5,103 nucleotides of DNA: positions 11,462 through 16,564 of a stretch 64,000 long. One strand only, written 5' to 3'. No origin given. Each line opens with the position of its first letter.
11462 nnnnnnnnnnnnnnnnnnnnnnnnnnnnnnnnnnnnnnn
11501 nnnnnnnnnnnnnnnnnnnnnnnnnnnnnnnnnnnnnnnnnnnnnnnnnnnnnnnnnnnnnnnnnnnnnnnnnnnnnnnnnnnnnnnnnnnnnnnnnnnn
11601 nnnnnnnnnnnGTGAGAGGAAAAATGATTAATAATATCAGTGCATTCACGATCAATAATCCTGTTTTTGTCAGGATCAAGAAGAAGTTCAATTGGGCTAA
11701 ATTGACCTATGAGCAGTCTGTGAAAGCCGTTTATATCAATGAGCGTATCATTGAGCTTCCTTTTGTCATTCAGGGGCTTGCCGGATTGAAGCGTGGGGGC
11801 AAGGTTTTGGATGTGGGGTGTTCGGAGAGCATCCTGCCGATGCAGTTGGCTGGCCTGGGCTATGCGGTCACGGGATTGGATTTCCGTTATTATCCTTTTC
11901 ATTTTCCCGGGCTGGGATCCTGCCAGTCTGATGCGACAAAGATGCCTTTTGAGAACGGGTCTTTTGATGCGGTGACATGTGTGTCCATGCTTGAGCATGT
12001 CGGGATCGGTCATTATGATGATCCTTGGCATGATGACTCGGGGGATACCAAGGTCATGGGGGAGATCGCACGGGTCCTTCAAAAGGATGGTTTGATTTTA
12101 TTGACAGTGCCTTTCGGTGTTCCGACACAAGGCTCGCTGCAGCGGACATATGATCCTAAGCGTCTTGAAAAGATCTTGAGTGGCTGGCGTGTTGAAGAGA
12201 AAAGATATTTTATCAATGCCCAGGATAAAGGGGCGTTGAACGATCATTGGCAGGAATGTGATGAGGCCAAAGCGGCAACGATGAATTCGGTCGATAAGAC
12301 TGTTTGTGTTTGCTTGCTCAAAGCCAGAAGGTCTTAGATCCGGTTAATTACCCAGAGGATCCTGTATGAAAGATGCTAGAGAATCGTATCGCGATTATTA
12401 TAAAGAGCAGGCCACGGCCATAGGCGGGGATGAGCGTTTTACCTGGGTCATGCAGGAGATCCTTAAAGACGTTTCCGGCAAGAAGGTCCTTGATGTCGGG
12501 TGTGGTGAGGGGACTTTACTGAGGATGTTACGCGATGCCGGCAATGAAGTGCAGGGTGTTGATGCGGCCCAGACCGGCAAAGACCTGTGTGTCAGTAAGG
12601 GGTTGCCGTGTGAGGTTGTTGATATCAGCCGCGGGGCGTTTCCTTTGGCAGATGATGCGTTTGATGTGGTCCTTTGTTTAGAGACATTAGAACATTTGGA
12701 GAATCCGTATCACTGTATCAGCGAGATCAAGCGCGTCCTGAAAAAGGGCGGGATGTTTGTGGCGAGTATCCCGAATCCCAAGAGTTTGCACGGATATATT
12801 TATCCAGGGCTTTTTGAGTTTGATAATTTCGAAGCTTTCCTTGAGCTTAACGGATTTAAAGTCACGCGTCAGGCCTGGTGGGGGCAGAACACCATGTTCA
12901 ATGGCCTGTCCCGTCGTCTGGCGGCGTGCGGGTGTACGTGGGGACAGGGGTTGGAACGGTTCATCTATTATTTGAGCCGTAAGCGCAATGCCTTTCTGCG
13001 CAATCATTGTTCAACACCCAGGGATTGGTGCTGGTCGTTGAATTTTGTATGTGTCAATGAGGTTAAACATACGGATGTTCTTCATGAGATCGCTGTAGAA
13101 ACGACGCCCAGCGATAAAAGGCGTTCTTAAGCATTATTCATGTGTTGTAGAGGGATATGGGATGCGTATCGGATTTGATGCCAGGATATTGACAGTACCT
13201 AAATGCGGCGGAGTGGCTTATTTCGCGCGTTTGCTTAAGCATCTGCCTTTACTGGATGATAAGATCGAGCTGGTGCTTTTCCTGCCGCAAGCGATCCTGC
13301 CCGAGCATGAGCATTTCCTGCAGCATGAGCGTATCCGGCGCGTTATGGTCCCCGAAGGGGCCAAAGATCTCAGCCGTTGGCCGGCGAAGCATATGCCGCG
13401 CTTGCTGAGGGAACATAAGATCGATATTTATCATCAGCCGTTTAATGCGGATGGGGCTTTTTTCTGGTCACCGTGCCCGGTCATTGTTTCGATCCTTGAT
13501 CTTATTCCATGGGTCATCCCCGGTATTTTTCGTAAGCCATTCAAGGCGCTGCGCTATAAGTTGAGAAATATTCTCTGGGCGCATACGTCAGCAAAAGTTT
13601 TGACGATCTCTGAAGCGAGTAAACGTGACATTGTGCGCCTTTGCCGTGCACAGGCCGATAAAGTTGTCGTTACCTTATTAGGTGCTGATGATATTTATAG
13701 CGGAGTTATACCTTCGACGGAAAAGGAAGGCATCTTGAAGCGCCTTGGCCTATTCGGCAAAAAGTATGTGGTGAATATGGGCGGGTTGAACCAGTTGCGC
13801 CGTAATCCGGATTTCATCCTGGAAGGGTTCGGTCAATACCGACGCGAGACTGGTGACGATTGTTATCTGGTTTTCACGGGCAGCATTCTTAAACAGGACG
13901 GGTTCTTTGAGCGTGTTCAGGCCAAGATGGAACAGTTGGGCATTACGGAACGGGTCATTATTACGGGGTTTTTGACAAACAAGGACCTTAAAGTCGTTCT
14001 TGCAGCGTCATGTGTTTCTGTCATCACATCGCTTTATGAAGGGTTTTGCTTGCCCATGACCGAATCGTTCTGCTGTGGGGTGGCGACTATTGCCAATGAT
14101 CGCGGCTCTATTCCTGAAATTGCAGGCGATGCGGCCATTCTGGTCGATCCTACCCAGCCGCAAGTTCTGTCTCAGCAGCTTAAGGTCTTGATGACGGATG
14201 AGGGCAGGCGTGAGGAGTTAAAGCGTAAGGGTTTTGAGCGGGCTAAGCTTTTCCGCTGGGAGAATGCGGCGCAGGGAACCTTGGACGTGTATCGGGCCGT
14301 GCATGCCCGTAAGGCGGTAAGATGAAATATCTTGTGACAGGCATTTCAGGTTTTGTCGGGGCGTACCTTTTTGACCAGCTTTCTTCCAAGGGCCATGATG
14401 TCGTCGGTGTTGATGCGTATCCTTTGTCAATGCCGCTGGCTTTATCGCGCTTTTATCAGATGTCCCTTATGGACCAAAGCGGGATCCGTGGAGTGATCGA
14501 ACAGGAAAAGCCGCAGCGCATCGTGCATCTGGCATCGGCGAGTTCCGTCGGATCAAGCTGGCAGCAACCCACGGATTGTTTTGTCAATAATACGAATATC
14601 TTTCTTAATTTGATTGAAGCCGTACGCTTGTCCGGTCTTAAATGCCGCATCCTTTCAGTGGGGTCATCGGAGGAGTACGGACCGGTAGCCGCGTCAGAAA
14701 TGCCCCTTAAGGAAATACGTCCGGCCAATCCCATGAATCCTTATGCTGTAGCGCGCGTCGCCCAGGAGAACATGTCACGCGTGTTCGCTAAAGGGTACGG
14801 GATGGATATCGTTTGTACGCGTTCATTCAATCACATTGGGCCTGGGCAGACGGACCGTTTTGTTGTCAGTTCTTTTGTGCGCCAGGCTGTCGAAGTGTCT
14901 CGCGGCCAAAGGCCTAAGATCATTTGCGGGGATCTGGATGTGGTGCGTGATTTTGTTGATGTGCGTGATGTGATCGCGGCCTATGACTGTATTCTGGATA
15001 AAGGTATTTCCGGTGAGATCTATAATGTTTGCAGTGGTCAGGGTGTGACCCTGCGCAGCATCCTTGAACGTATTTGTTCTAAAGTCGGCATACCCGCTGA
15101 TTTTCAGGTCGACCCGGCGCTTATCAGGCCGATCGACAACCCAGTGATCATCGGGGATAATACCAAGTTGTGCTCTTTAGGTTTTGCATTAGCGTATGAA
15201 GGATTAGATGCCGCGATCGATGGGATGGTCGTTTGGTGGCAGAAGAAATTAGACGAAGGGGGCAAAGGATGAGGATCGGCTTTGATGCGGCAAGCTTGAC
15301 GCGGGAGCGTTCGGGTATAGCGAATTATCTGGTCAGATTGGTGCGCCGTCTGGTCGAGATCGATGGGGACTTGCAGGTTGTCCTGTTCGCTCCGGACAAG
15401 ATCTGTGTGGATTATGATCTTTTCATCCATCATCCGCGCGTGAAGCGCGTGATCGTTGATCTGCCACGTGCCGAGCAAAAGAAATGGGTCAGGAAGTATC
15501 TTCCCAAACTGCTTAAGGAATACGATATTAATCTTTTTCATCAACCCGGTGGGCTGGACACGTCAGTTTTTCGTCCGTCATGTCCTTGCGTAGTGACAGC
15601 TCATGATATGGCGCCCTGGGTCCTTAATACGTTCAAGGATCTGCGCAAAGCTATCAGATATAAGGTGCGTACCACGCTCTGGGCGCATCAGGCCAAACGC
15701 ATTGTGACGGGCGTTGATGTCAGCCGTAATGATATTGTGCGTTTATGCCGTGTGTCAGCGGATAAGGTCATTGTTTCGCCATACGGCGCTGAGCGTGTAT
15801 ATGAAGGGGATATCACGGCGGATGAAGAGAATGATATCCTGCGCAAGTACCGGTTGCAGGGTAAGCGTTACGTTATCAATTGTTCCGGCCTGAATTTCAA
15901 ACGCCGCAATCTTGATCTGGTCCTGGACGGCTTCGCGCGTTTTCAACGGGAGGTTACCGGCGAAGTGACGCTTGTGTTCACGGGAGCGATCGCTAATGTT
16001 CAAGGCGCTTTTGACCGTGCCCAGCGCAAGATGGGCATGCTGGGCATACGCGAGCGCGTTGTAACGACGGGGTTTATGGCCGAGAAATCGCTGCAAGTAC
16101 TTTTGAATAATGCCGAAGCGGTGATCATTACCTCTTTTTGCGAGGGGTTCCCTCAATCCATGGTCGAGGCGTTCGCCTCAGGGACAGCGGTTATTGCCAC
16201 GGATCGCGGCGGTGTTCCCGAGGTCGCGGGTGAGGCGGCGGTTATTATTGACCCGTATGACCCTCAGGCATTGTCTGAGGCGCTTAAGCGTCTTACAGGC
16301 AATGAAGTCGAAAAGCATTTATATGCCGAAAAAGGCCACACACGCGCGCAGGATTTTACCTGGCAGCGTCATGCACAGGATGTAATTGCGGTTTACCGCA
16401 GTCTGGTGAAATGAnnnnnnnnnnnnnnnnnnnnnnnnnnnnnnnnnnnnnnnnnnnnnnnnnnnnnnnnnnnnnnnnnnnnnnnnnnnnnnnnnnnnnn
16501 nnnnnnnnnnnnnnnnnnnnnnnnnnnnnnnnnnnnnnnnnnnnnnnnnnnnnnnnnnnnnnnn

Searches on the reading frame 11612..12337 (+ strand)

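Call 75: search_protein_families(library=pfam, proteins=[window:11612-12337:+], max_evalue=1e-8)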
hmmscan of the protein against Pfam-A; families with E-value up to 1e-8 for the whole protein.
window:11612-12337:+ (241 aa): 2 families
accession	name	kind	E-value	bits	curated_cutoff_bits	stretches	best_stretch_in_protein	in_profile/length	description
PF08241.18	Methyltransf_11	-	2.3e-12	47.8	21.2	1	66-163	1-94/95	Methyltransferase domain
PF03269.20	DUF268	-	1.8e-10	41.4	25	1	116-193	61-138/176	Caenorhabditis protein of unknown function, DUF268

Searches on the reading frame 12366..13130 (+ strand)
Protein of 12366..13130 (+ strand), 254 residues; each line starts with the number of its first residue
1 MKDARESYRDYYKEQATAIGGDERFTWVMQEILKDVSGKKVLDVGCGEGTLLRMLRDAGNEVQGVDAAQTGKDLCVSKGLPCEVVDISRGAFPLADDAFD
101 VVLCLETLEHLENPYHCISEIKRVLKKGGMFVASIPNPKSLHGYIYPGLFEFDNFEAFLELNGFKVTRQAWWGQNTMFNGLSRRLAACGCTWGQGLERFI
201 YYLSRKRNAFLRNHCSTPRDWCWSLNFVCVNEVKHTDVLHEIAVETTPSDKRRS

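Call 75: search_protein_families(library=pfam, proteins=[window:12366-13130:+], max_evalue=1e-8)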
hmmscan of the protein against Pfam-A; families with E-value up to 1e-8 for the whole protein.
window:12366-13130:+ (254 aa): 6 families
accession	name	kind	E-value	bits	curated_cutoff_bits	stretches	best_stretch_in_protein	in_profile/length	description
PF08241.18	Methyltransf_11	-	1.6e-19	70.8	21.2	1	42-132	1-94/95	Methyltransferase domain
PF07021.18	MetW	-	4e-16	59.6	21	1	31-127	9-104/193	Methionine biosynthesis protein MetW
PF13489.12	Methyltransf_23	-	1.7e-15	57.6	27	1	34-140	19-123/164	Methyltransferase domain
PF13649.12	Methyltransf_25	-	2.4e-15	57.4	27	1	41-129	1-97/97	Methyltransferase domain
PF13847.12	Methyltransf_31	-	4e-14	53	27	1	37-137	3-113/145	Methyltransferase domain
PF08242.18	Methyltransf_12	-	4e-12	47.1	30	1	42-131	1-98/98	Methyltransferase domain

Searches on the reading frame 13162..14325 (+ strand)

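Call 75: search_protein_families(library=pfam, proteins=[window:13162-14325:+], max_evalue=1e-8)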
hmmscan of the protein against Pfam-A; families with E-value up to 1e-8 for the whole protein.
window:13162-14325:+ (387 aa): 2 families
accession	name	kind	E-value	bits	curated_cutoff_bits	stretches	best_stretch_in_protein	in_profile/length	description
PF00534.26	Glycos_transf_1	-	6.6e-24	84.8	26.4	1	196-359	10-171/172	Glycosyl transferases group 1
PF13692.12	Glyco_trans_1_4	-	2.3e-18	67.2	27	1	201-346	2-142/142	Glycosyl transferases group 1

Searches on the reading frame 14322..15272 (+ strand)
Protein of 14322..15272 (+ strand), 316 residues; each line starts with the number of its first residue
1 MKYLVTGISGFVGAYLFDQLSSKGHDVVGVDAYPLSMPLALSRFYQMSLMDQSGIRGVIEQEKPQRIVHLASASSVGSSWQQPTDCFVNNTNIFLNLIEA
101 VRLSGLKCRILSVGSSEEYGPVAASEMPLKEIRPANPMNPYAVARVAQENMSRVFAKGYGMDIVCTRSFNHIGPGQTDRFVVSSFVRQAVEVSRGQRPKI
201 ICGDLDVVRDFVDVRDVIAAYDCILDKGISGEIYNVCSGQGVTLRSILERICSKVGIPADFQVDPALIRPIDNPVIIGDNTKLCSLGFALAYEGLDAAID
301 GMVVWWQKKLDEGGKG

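Call 75: search_protein_families(library=pfam, proteins=[window:14322-15272:+], max_evalue=1e-8)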
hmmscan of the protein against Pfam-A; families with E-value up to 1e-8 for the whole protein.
window:14322-15272:+ (316 aa): 2 families
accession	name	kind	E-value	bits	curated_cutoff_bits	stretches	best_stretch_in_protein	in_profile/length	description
PF16363.11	GDP_Man_Dehyd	-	3.3e-56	191.6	27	1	4-284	1-314/332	GDP-mannose 4,6 dehydratase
PF01370.27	Epimerase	-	9.6e-56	189.3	20.9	1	4-237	2-240/240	NAD dependent epimerase/dehydratase family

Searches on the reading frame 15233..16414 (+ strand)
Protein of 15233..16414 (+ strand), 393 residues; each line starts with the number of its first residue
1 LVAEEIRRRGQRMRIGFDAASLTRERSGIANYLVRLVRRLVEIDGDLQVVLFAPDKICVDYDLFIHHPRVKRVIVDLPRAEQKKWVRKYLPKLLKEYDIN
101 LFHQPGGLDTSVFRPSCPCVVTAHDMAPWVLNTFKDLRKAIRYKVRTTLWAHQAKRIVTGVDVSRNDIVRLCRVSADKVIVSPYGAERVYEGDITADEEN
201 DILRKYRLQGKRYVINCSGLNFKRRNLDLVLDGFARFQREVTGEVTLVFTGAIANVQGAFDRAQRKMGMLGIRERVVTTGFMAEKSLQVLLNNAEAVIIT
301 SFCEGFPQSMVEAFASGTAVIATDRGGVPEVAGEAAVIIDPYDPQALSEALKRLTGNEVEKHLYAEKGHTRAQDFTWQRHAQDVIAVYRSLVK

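Call 75: search_protein_families(library=pfam, proteins=[window:15233-16414:+], max_evalue=1e-8)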
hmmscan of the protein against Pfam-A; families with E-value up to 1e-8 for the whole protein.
window:15233-16414:+ (393 aa): 3 families
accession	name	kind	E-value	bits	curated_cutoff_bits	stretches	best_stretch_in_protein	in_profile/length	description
PF00534.26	Glycos_transf_1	-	1e-23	84.2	26.4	1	201-361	4-162/172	Glycosyl transferases group 1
PF13692.12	Glyco_trans_1_4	-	9.2e-21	75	27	1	213-355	3-140/142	Glycosyl transferases group 1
PF13439.12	Glyco_transf_4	-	1.2e-09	38.8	28.5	1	27-185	2-165/170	Glycosyltransferase Family 4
